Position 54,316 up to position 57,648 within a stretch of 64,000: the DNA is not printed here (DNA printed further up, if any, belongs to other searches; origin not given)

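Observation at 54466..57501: PilB/GspE secretion ATPase with two complete tandem ATPase cores in one polypeptide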

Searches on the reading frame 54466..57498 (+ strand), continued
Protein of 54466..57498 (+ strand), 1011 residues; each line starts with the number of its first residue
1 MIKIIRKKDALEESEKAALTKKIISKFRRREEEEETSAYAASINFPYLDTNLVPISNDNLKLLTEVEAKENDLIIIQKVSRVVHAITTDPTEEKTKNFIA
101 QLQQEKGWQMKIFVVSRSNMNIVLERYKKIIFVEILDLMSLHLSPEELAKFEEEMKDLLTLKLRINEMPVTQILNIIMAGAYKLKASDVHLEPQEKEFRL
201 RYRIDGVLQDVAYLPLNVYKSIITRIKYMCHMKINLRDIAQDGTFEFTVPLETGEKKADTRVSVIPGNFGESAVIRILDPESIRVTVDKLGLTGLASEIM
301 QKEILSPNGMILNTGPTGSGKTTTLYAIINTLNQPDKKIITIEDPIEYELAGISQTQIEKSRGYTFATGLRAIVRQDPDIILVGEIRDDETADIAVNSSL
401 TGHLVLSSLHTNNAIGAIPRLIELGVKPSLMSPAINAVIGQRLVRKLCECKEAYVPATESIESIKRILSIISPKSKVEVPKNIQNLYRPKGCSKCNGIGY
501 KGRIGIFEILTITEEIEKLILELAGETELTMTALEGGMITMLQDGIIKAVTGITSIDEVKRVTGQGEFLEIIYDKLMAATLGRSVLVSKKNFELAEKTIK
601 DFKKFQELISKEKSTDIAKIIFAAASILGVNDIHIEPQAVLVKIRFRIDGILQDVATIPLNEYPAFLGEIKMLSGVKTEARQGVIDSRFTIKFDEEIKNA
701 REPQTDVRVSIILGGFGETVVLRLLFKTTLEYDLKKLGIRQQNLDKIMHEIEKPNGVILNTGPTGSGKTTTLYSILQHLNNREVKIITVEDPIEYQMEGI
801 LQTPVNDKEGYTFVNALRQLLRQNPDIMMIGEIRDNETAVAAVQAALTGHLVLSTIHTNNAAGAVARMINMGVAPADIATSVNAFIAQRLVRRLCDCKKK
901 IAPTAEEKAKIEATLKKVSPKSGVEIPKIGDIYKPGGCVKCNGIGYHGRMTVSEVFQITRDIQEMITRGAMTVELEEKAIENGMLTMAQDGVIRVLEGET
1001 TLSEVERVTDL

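Call 34: list_cluster_members(proteins=[P0121, P0122, P0123, P0125, P0126, P0128, P0129, P0131, P0133, P0134])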
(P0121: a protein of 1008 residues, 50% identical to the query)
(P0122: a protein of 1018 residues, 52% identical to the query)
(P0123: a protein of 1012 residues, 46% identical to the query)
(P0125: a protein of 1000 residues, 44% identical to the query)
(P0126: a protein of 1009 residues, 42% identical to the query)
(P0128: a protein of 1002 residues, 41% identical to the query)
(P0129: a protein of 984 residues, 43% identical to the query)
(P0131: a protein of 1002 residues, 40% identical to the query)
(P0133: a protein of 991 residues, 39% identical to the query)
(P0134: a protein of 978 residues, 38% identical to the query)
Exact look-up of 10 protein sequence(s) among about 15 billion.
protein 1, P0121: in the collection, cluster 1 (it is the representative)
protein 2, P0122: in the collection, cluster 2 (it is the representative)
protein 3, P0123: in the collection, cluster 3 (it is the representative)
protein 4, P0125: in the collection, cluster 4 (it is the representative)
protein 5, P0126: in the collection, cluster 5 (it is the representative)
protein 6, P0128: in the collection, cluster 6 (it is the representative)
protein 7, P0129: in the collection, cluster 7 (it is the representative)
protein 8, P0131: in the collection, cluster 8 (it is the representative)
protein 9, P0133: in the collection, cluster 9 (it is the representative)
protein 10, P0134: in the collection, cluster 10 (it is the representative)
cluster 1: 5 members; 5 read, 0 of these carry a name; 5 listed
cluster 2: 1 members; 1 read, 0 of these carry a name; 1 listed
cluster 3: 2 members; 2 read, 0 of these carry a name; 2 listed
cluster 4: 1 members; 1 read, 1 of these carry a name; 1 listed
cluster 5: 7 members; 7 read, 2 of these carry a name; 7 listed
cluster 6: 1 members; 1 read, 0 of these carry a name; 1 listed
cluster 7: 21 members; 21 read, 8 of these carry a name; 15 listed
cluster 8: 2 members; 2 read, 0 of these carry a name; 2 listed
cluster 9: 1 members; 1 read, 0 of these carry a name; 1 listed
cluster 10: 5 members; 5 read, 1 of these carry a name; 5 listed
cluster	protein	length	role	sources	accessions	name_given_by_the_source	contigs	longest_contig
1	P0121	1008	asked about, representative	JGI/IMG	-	-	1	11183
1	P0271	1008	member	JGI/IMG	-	-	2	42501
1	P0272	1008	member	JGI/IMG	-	-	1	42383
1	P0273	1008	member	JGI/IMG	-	-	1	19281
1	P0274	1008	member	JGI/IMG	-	-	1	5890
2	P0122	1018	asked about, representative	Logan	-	-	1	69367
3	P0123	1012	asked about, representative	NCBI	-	-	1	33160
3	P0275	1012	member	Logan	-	-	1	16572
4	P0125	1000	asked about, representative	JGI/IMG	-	type II secretory ATPase GspE/PulE/Tfp pilus assembly ATPase PilB-like protein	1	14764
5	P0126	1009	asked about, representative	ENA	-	-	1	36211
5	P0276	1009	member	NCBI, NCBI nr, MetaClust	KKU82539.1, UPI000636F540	MAG: General secretory pathway protein E [Parcubacteria group bacterium GW2011_GWA2_47_8] | status=active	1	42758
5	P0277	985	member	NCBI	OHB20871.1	MAG: hypothetical protein A2666_04455, partial [Parcubacteria group bacterium ...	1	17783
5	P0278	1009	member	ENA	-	-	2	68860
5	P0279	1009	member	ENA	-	-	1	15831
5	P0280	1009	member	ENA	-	-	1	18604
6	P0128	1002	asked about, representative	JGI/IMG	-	-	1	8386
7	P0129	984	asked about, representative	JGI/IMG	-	type II secretory ATPase GspE/PulE/Tfp pilus assembly ATPase PilB-like protein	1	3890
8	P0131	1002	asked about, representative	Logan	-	-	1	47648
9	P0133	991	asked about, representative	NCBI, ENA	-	-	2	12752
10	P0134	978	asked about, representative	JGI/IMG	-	-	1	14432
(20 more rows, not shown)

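Call 35: find_encoding_contigs(protein=P0122, flank=10000, max_places=1)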
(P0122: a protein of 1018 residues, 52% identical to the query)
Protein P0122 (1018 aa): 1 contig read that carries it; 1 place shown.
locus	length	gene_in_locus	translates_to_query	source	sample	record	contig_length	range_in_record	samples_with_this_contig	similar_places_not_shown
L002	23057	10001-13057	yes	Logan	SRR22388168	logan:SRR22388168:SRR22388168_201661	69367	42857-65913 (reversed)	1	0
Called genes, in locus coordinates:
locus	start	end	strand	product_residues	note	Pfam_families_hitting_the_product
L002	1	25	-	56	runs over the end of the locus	-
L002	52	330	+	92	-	PF01649:Ribosomal_S20p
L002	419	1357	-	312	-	PF06144:DNA_pol3_delta, PF21694:DNA_pol3_delta_C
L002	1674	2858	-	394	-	PF11258:DUF3048, PF17479:DUF3048_C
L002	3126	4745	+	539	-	-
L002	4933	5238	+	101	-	-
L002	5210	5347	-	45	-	-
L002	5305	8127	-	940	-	PF02739:5_3_exonuc_N, PF01367:5_3_exonuc, PF12826:HHH_2 (weak), PF14520:HHH_5 (weak), PF01612:DNA_pol_A_exo1, PF22619:DNA_polI_exo1, PF00476:DNA_pol_A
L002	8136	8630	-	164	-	PF02367:TsaE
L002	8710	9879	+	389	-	PF01368:DHH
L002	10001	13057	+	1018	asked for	PF13604:AAA_30 (faint), PF05157:MshEN, PF13401:AAA_22 (faint), PF01637:ATPase_2 (faint), PF04851:ResIII (faint), PF14532:Sigma54_activ_2 (faint), PF00437:T2SSE, PF00437:T2SSE, +9 more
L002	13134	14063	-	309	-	-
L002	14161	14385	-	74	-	-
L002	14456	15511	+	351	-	PF05496:RuvB_N, PF00004:AAA, PF07728:AAA_5, PF17864:AAA_lid_4, PF05491:WHD_RuvB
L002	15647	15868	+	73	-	-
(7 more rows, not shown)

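Call 36: find_encoding_contigs(protein=P0126, flank=10000, max_places=1)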
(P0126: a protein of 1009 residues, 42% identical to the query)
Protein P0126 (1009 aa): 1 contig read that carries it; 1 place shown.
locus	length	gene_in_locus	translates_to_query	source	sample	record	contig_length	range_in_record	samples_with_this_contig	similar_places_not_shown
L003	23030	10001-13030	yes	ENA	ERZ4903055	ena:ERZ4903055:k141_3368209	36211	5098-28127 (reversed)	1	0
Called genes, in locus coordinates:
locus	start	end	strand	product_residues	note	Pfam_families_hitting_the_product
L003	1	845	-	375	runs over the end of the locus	PF11258:DUF3048, PF17479:DUF3048_C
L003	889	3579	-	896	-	PF02739:5_3_exonuc_N, PF01367:5_3_exonuc, PF22619:DNA_polI_exo1 (weak), PF00476:DNA_pol_A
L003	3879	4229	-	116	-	PF01934:HepT-like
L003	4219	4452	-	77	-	PF01909:NTP_transf_2, PF18765:Polbeta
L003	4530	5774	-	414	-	PF12704:MacB_PCD, PF02687:FtsX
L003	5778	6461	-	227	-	PF00005:ABC_tran, PF02463:SMC_N (faint), PF13304:AAA_21 (faint)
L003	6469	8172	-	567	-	PF25973:BSH_CzcB (faint), PF25984:BSH_YknX (faint)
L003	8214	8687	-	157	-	PF02367:TsaE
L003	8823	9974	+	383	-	PF01368:DHH (weak)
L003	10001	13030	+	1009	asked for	PF00437:T2SSE, PF03215:Rad17 (faint), PF25199:nSTAND_NTPase5 (faint), PF00004:AAA (faint), PF00005:ABC_tran (faint), PF12775:AAA_7 (faint), PF13173:AAA_14 (faint), PF00437:T2SSE, +5 more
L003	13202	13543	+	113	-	-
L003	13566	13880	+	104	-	-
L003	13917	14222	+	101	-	PF21956:DUF6922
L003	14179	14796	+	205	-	PF08843:AbiEii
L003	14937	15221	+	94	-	-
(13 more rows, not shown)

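Call 37: find_encoding_contigs(protein=P0131, flank=10000, max_places=1)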
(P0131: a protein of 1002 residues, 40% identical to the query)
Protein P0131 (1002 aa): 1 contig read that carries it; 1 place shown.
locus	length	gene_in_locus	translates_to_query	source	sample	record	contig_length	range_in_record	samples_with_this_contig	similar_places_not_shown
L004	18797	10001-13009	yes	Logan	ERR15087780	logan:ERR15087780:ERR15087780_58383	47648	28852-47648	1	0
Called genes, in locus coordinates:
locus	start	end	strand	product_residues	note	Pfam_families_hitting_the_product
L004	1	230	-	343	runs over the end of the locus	-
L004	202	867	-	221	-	-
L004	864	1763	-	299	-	PF18884:TSP3_bac (weak)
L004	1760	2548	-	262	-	PF00398:RrnaAD, PF13649:Methyltransf_25 (weak)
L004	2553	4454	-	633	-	PF00580:UvrD-helicase, PF13245:AAA_19, PF01443:Viral_helicase1 (faint), PF13361:UvrD_C, PF13538:UvrD_C_2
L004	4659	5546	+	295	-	PF01476:LysM, PF23473:LysM3_LYK4_5 (faint), PF01476:LysM, PF01551:Peptidase_M23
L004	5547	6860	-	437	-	PF14397:ATPgrasp_ST, PF08443:RimK (faint), PF14398:ATPgrasp_YheCD (faint), PF05618:RimB-like (faint)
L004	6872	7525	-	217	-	PF14402:7TM_transglut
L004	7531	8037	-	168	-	PF20772:TACO1_YebC_N, PF01709:Transcrip_reg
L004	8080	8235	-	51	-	-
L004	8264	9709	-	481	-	PF01743:PolyA_pol, PF12627:PolyA_pol_RNAbd, PF01966:HD, PF13735:tRNA_NucTran2_2 (weak)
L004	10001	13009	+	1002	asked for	PF00004:AAA (faint), PF01637:ATPase_2 (faint), PF03215:Rad17 (faint), PF13245:AAA_19 (faint), PF02492:cobW (faint), PF20720:nSTAND3 (faint), PF00437:T2SSE, PF00437:T2SSE, +9 more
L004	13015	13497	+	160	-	PF02075:RuvC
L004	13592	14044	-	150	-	-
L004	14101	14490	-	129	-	PF04828:GFA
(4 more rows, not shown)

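Call 38: find_related_loci(query=window:54466-57498:+, collection=genome_contigs, flank=10000)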
Query window:54466-57498:+ (1011 aa) in genome_contigs; peptide patterns used: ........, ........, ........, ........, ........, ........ (x = any residue, [..] = any of these).
92 stretches matched a pattern; 5 encode a relative of the query (tblastn E <= 1e-3); 5 distinct loci.
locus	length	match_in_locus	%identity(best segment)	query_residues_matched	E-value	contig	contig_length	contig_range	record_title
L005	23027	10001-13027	71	1-1011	0e+0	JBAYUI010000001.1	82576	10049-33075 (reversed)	MAG: Parcubacteria group bacterium isolate SO_2016_LW3_31 scaffold00438_LW162_2016, whole genome shotgun sequence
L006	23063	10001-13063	62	1-1010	0e+0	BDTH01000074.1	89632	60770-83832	Bacterium BMS3Abin15 DNA, contig: NODE_1, whole genome shotgun sequence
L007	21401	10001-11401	38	170-1009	4e-81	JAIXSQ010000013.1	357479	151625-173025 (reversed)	MAG: Comamonadaceae bacterium isolate C8_MAG_00011 pond_C8_MAG_00011_000000000007, whole genome shotgun sequence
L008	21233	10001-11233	38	170-1008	7e-80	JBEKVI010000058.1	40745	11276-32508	MAG: Burkholderiaceae bacterium isolate SPRUCE 600 SPRUCE_600_58, whole genome shotgun sequence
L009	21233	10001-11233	39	170-1008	9e-79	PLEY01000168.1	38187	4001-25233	MAG: Burkholderiales bacterium isolate bog_994 73.20110800_S3S.32_contig_12012, whole genome shotgun sequence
